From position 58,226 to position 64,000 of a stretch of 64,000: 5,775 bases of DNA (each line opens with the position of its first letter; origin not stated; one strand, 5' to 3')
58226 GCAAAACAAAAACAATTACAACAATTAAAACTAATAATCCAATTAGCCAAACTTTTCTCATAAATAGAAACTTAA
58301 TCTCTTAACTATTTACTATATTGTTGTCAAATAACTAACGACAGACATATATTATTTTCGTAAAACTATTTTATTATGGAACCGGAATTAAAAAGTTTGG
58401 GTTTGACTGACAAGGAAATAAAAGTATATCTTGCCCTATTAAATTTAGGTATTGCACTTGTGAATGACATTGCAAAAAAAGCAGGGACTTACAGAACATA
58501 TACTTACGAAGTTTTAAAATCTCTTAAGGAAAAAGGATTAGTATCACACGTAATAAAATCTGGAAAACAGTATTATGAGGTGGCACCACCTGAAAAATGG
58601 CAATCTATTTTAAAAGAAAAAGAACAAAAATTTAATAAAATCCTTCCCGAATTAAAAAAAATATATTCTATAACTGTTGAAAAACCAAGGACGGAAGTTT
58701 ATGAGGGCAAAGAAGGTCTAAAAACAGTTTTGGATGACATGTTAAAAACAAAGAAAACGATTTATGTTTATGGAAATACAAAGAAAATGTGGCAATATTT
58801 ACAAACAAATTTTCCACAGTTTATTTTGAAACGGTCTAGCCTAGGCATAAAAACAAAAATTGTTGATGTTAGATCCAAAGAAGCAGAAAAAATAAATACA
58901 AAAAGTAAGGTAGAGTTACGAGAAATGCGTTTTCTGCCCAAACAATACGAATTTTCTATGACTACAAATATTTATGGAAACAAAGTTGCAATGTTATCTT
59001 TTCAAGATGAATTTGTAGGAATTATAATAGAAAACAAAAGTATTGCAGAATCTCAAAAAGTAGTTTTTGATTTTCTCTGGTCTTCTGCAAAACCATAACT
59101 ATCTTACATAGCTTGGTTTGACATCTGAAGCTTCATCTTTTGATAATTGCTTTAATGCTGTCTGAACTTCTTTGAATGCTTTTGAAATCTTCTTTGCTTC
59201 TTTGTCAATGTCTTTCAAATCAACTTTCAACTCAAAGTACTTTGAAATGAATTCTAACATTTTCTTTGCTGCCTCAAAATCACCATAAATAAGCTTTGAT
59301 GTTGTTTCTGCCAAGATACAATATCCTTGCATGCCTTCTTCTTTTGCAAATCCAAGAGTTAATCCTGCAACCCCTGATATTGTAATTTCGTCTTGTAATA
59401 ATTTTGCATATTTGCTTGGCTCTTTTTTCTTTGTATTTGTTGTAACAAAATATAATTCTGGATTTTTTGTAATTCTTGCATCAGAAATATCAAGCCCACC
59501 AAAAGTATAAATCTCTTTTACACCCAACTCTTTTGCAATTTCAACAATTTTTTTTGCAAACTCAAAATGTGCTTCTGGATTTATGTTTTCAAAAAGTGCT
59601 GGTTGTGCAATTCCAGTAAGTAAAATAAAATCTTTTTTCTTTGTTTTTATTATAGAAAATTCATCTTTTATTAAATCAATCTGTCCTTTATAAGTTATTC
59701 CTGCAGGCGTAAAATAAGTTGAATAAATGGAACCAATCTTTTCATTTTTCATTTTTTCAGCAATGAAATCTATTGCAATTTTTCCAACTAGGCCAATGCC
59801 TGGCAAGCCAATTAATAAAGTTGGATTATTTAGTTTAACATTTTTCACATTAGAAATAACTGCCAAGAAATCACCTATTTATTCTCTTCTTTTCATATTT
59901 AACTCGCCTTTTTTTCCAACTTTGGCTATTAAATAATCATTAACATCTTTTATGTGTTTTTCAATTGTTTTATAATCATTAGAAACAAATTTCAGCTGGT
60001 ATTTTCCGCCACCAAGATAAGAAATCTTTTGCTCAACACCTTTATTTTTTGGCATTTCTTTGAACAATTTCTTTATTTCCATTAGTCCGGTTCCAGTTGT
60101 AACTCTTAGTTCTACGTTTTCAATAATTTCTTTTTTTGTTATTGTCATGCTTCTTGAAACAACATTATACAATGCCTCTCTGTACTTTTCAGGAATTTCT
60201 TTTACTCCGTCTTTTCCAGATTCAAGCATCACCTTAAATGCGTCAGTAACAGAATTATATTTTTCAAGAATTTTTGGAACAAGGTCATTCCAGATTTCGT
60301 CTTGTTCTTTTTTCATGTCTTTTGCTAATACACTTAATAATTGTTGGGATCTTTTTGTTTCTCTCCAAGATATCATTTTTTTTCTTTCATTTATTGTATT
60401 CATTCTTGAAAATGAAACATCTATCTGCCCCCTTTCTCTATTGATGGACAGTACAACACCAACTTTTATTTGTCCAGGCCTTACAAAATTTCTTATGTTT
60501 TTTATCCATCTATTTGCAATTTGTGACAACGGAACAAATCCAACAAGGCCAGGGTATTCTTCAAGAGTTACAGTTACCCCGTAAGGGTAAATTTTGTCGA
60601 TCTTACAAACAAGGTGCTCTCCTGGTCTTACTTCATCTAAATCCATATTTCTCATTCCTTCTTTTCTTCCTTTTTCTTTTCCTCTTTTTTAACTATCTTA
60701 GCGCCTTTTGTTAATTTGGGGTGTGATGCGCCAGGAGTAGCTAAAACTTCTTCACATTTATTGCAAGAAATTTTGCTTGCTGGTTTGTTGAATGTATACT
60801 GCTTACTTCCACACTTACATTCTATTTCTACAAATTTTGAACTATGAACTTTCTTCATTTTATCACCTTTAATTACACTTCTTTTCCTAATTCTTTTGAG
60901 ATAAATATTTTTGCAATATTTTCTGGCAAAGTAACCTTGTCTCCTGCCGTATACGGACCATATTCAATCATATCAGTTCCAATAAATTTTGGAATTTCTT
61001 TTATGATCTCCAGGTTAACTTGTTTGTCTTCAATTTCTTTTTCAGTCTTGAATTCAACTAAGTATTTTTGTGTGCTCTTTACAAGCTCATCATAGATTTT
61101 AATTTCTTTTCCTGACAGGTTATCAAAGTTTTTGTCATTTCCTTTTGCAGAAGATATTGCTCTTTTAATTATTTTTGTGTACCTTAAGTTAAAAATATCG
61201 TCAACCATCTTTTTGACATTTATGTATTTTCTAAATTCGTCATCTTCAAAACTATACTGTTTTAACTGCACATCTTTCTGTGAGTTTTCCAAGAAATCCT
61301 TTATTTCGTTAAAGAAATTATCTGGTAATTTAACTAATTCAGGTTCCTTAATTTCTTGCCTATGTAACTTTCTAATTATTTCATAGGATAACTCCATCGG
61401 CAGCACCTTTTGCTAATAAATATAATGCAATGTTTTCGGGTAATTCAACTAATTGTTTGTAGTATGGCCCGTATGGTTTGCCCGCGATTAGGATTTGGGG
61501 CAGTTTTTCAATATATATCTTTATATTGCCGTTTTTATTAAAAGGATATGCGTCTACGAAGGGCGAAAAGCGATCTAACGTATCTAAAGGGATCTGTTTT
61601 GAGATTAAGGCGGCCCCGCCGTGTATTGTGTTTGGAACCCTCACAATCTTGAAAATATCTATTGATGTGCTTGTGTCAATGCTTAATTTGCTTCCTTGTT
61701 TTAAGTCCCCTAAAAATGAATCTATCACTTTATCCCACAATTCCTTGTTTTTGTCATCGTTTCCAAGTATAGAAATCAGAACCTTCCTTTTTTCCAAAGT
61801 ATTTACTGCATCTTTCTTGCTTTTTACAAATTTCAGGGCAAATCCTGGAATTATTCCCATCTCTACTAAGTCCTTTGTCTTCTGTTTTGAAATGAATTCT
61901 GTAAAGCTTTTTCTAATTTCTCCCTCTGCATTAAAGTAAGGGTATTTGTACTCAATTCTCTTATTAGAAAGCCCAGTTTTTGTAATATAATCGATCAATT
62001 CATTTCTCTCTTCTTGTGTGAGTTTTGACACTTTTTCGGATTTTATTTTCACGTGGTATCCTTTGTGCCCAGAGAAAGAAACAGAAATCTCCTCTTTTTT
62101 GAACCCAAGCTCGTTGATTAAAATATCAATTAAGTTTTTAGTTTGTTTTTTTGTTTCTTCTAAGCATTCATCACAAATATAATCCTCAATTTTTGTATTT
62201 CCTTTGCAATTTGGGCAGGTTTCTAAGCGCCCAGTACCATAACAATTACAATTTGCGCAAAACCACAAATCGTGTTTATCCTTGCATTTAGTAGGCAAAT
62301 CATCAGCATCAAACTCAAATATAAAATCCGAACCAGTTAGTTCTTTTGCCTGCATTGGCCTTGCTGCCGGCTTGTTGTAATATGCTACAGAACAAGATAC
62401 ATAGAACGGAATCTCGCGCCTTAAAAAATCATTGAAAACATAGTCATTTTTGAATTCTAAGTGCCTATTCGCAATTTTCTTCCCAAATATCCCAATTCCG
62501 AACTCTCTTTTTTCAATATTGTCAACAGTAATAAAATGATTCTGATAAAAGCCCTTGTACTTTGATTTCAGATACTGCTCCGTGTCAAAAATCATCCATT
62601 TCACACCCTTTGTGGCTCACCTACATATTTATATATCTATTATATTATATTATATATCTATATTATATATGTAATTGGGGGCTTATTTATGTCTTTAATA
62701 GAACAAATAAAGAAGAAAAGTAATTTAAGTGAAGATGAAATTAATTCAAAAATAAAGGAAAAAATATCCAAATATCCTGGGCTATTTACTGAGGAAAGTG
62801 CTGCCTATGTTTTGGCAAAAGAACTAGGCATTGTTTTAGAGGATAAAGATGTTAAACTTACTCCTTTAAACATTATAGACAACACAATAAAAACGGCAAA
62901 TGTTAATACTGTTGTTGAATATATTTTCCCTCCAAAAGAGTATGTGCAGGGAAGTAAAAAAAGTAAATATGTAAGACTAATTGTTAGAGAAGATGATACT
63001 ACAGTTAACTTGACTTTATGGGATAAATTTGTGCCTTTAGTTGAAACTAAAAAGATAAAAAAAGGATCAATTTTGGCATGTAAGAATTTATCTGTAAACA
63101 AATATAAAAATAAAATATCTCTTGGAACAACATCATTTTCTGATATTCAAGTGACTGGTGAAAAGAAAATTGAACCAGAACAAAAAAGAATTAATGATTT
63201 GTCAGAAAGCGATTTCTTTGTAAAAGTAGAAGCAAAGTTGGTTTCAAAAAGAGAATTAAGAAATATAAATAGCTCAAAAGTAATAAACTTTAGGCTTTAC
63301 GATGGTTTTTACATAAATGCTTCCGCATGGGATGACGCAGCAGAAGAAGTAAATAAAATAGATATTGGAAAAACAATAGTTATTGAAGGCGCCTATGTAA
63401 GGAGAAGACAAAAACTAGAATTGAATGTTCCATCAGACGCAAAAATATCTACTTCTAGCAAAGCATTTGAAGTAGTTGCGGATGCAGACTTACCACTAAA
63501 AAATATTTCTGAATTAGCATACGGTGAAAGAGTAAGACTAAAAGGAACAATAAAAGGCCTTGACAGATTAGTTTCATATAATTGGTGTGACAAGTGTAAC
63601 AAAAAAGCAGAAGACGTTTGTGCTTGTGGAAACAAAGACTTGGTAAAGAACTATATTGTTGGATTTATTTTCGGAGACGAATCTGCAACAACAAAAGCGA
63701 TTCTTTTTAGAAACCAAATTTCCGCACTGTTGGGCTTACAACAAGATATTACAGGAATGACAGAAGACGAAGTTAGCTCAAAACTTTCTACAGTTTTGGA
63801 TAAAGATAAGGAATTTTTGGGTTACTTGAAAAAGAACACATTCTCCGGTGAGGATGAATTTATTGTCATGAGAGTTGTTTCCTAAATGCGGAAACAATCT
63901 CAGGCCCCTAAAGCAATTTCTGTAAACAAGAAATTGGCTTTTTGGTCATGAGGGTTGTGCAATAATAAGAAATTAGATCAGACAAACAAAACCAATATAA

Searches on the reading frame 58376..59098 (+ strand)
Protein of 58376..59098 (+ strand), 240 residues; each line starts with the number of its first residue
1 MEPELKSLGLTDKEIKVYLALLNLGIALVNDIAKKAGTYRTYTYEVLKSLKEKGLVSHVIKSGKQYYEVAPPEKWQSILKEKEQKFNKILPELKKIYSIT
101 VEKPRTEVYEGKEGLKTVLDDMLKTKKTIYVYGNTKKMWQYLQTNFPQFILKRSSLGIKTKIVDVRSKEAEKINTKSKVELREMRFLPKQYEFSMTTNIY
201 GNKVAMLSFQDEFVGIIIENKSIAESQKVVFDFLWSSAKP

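Call 25: search_protein_families(library=pfam, max_evalue=0.001, proteins=[window:58376-59098:+])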
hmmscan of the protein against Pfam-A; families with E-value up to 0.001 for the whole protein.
window:58376-59098:+ (240 aa): 1 family
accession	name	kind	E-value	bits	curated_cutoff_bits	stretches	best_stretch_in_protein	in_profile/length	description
PF01978.25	TrmB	-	4.8e-16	58.8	25.6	1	5-73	1-68/68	Sugar-specific transcriptional regulator TrmB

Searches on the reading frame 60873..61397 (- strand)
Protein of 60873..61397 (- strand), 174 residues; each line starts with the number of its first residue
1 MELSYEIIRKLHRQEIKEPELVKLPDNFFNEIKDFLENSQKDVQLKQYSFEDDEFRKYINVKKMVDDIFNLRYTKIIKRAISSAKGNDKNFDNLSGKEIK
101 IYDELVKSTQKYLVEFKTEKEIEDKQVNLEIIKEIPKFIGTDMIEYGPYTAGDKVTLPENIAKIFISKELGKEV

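Call 25: search_protein_families(library=pfam, max_evalue=0.001, proteins=[window:60873-61397:-])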
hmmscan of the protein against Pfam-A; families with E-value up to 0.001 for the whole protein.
window:60873-61397:- (174 aa): 2 families
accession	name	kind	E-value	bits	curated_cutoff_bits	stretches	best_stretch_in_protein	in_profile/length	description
PF22090.1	Gins51_C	-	2.9e-15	56.2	27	1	129-174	3-48/48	Gins51, C-terminal domain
PF05916.17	Sld5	-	5.8e-07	30.1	22.3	1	3-113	2-98/102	GINS complex protein helical bundle domain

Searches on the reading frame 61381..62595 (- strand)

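Call 25: search_protein_families(library=pfam, max_evalue=0.001, proteins=[window:61381-62595:-])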
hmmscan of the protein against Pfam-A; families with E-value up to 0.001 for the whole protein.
window:61381-62595:- (404 aa): 1 family
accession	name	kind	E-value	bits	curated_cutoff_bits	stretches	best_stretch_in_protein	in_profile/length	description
PF01896.25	DNA_primase_S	-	1.3e-08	35.8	26.8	1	141-328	17-154/163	DNA primase small subunit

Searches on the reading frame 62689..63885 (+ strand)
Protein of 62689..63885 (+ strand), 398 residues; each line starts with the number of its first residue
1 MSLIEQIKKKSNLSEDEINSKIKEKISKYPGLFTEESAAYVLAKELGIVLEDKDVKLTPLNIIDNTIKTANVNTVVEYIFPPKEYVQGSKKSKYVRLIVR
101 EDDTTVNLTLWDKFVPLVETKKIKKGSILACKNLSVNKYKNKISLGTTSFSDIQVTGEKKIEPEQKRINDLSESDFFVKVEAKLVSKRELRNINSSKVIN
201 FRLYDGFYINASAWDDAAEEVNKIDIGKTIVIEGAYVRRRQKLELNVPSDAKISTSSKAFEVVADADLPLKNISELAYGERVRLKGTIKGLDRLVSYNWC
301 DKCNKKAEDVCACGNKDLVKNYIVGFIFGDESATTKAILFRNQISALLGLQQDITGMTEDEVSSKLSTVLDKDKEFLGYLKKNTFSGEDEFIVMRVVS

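Call 25: search_protein_families(library=pfam, max_evalue=0.001, proteins=[window:62689-63885:+])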
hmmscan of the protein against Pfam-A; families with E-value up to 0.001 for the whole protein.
window:62689-63885:+ (398 aa): 1 family
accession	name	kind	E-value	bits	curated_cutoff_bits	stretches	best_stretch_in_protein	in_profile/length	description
PF01336.31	tRNA_anti-codon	-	8.4e-08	32.5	27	1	178-249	1-71/75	OB-fold nucleic acid binding domain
